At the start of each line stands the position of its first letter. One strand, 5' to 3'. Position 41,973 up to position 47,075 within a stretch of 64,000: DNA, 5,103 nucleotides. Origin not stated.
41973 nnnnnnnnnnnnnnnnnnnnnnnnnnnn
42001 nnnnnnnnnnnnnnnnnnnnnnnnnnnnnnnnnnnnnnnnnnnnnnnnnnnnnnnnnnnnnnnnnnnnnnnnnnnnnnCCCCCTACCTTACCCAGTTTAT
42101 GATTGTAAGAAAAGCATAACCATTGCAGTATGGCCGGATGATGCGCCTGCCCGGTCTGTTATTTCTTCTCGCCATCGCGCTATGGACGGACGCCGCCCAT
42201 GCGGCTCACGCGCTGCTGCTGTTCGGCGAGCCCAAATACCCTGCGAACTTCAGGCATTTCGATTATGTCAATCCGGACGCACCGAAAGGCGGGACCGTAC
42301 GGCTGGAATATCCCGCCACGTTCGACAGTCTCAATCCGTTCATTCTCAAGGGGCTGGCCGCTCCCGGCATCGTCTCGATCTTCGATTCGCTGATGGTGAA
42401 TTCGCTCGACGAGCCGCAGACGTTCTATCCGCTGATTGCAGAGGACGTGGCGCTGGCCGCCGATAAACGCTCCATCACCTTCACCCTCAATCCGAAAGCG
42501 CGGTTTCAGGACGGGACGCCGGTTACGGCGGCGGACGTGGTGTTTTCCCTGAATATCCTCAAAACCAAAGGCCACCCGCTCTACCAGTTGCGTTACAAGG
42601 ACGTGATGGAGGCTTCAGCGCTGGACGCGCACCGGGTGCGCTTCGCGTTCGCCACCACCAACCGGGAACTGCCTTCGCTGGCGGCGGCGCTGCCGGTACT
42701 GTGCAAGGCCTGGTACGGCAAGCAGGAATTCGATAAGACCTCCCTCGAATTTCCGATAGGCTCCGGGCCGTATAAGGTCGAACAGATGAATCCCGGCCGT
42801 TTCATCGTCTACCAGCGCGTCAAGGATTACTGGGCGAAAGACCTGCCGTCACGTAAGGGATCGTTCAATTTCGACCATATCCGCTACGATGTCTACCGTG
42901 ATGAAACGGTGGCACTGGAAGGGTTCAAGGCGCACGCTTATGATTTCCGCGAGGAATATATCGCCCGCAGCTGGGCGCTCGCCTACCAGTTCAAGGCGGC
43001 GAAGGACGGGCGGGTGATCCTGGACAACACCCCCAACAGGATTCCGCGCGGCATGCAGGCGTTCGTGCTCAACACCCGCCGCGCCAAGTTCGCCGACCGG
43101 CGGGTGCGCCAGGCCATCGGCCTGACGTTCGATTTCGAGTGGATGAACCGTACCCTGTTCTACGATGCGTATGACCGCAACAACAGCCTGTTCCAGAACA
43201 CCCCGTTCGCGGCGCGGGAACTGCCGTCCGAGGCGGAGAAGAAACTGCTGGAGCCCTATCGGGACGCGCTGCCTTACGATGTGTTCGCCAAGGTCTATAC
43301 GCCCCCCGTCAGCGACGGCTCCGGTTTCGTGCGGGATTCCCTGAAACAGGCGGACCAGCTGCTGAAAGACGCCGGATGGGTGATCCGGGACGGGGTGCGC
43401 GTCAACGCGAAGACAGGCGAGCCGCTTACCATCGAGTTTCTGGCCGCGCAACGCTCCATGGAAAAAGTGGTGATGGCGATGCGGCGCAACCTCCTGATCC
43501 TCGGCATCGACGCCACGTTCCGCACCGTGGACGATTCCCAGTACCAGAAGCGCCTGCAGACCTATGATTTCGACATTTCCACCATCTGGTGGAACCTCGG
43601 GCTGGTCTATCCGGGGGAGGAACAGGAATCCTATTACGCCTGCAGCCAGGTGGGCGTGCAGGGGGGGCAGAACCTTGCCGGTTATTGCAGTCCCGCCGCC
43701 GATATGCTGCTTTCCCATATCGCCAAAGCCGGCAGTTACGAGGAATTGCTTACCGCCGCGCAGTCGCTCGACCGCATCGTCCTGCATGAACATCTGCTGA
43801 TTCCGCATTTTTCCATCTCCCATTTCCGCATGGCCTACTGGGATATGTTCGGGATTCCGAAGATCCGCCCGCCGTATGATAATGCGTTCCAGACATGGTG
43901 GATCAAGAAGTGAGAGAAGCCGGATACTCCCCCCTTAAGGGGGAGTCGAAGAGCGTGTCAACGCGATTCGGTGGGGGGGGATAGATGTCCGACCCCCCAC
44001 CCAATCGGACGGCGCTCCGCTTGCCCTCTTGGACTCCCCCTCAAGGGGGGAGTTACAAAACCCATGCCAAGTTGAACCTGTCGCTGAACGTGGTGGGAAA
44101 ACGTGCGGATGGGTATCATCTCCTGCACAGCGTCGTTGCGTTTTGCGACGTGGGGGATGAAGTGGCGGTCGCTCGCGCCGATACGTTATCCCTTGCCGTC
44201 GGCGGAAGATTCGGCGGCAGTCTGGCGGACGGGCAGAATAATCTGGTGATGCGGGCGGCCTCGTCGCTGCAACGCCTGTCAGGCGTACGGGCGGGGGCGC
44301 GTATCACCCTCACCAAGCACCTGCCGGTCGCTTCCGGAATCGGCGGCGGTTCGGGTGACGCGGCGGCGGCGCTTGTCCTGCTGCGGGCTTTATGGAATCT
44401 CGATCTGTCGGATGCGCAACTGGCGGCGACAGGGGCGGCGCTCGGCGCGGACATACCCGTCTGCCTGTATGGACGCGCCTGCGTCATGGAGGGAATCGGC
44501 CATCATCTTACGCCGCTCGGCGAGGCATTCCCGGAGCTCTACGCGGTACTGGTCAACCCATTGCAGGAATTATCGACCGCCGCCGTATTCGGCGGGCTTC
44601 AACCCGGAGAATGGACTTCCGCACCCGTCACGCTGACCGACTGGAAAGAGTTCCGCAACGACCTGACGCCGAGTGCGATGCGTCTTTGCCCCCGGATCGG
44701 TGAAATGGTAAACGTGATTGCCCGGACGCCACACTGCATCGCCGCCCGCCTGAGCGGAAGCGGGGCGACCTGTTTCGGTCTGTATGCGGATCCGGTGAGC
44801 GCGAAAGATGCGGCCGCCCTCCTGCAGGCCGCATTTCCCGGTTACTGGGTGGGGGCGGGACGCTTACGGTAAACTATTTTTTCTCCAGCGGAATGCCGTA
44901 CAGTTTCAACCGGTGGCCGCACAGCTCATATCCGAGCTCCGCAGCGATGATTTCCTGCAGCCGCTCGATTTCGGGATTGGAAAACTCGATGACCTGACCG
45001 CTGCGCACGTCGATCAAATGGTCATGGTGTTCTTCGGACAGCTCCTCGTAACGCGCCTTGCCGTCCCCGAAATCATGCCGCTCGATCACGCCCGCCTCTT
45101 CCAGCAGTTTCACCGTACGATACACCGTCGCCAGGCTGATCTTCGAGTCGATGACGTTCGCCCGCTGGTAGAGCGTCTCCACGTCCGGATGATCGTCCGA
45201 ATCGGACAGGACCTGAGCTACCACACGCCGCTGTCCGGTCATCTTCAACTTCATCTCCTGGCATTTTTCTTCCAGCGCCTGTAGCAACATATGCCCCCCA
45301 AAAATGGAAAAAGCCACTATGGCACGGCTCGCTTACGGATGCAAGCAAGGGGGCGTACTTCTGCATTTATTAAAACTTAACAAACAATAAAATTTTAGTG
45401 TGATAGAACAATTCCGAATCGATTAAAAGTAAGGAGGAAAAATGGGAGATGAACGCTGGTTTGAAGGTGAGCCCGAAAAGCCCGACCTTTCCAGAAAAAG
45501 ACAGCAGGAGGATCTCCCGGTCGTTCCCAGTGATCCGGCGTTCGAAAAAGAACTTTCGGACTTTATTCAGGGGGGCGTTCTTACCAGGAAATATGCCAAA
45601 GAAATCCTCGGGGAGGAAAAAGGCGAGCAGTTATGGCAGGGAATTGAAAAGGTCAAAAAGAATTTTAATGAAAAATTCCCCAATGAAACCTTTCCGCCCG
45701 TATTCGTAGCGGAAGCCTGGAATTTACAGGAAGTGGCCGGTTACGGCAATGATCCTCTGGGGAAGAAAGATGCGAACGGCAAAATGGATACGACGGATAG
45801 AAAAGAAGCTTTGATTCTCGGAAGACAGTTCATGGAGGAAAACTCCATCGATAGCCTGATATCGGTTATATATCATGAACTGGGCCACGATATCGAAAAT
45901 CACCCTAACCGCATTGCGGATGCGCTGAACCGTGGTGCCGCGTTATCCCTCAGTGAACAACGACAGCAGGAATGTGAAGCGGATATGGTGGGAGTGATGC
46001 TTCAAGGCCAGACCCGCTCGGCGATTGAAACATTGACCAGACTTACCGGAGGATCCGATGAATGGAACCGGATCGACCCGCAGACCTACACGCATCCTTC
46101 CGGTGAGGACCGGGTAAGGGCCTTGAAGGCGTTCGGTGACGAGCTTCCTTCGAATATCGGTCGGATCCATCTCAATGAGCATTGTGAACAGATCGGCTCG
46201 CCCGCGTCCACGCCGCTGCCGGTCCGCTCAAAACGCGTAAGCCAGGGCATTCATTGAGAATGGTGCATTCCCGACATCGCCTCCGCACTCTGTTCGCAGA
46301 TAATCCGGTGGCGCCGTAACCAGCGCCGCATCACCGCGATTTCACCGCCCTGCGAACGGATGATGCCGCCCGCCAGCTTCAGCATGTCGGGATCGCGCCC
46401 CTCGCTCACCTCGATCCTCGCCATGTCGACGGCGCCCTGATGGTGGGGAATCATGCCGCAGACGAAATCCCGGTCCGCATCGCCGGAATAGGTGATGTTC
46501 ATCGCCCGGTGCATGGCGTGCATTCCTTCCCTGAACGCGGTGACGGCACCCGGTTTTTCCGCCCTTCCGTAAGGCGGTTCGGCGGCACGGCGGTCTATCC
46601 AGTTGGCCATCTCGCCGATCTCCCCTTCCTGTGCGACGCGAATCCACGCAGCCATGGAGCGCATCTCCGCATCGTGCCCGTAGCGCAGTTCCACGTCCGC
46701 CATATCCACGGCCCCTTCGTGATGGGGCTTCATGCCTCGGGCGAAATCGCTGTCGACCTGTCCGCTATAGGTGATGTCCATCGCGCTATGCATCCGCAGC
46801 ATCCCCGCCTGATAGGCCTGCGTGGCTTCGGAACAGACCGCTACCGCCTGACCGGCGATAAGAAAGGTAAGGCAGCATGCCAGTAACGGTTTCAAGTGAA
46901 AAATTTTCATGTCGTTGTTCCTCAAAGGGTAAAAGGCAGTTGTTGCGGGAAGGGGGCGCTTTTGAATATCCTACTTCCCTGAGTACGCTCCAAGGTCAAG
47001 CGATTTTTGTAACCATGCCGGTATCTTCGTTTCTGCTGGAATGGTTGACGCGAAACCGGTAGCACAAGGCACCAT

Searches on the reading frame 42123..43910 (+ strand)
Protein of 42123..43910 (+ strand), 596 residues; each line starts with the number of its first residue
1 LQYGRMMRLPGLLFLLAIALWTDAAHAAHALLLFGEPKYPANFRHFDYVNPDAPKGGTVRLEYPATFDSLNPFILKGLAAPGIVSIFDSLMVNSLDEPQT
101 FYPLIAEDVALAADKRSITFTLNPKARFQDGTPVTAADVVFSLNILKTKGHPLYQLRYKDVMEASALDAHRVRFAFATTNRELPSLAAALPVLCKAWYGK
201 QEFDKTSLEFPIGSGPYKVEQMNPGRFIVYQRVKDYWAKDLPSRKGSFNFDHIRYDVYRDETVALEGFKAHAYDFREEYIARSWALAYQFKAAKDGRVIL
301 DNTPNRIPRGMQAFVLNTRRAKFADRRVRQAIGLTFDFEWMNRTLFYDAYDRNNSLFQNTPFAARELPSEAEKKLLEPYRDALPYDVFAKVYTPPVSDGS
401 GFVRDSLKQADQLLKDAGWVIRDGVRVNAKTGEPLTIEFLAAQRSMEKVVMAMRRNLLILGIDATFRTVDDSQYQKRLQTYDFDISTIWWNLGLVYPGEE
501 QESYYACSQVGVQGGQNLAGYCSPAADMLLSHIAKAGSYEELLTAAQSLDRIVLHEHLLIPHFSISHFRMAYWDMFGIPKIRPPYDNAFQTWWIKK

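Call 57: search_protein_families(library=padloc, alignment_id=A3, max_evalue=0.00001)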
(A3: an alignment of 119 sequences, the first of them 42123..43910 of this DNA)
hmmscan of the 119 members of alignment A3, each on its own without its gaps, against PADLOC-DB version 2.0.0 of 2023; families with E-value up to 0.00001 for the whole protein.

A. member 1, window:42123-43910:+ (596 aa): 0 families

B. families by the number of members that match (of 119 scanned): 19 families
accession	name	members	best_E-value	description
PDLC04140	mad8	16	4.5e-48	mads_8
PDLC04135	mad3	9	5e-100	mads_3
PDLC02980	AriA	7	1.9e-08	-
PDLC04134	mad2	2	3.9e-18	mads_2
PDLC02335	AbiLi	2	2.7e-07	AbiLi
PDLC02806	SspH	1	5.8e-61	SspH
PDLC02804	SspH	1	1.2e-54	SspH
PDLC02196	IetA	1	1.5e-36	-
PDLC04232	IetA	1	1.6e-31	-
PDLC02195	IetA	1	6.4e-31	-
PDLC04231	IetA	1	1.1e-20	-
PDLC03878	NsnB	1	1.7e-11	-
PDLC00914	TRIP13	1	6.4e-11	TRIP13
PDLC00915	TRIP13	1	1.5e-10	TRIP13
PDLC04899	PDC-S07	1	4.3e-08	-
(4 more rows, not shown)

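Call 58: search_protein_families(library=pfam, alignment_id=A3, max_evalue=0.00001)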
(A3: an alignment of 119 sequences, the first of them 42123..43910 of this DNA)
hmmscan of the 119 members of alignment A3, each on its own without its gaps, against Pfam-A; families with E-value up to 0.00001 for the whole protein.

A. member 1, window:42123-43910:+ (596 aa): 1 family
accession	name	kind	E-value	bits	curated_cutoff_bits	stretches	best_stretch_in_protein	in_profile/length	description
PF00496.27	SBP_bac_5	-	4.6e-65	220.6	32.4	1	101-507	2-363/368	Bacterial extracellular solute-binding proteins, family 5 Middle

B. families by the number of members that match (of 119 scanned): 83 families (the first 25 are shown)
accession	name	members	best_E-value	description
PF02405.21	MlaE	9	1.7e-81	Permease MlaE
PF00005.33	ABC_tran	9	2.2e-33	ABC transporter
PF13481.12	AAA_25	7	1.7e-18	AAA domain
PF06745.19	ATPase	7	9e-17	KaiC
PF18073.7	Zn_ribbon_LapB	7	8.7e-12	Rubredoxin metal binding domain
PF13541.12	ChlI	7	7.9e-09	Subunit ChlI of Mg-chelatase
PF02674.22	Colicin_V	6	2e-30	Colicin V production protein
PF13304.12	AAA_21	6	2.9e-08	AAA domain, putative AbiEii toxin, Type IV TA system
PF03796.21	DnaB_C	3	6.1e-09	DnaB-like helicase C terminal domain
PF05175.20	MTS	2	5.8e-09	Methyltransferase small domain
PF13191.12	AAA_16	2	4.2e-06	AAA ATPase domain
PF02867.20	Ribonuc_red_lgC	1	1.4e-126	Ribonucleotide reductase, barrel domain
PF00202.27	Aminotran_3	1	2.8e-104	Aminotransferase class-III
PF02401.23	LYTB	1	6.1e-88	LytB protein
PF04095.22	NAPRTase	1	7.1e-79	Nicotinate phosphoribosyltransferase (NAPRTase) family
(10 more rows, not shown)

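Call 78: search_protein_families(library=pfam, proteins=[window:42123-43910:+], max_evalue=0.0001)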
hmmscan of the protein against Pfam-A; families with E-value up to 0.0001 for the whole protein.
window:42123-43910:+ (596 aa): 1 family
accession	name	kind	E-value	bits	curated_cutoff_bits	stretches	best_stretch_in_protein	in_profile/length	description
PF00496.27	SBP_bac_5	-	4.6e-65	220.6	32.4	1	101-507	2-363/368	Bacterial extracellular solute-binding proteins, family 5 Middle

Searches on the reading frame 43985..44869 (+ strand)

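Call 78: search_protein_families(library=pfam, proteins=[window:43985-44869:+], max_evalue=0.0001)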
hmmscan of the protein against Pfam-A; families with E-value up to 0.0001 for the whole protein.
window:43985-44869:+ (295 aa): 2 families
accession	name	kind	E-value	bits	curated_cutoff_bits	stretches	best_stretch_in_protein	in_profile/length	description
PF00288.32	GHMP_kinases_N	-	1.3e-15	57.8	22.3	1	86-164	1-87/87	GHMP kinases N terminal domain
PF08544.19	GHMP_kinases_C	-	3.2e-10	40.7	21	1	219-284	9-83/85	GHMP kinases C terminal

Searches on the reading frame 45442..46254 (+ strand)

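Call 78: search_protein_families(library=pfam, proteins=[window:45442-46254:+], max_evalue=0.0001)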
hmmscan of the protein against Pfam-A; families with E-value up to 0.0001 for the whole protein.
window:45442-46254:+ (271 aa): 1 family
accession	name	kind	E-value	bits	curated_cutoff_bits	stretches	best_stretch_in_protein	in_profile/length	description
PF01435.24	Peptidase_M48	-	3.6e-08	33.9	20.3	1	162-230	125-184/186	Peptidase family M48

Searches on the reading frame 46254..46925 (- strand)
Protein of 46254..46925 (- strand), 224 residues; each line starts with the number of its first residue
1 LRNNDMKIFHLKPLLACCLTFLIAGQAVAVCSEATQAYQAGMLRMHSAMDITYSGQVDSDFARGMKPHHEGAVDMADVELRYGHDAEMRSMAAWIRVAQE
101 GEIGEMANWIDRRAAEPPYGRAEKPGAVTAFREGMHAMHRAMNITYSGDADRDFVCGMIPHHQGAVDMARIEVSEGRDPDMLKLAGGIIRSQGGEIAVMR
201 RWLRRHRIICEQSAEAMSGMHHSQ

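Call 78: search_protein_families(library=pfam, proteins=[window:46254-46925:-], max_evalue=0.0001)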
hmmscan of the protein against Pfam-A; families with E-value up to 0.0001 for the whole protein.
window:46254-46925:- (224 aa): 1 family
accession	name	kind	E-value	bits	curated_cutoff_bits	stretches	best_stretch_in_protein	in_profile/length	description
PF03713.19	DUF305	-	1.4e-35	123.1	27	1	58-203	1-151/151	Domain of unknown function (DUF305)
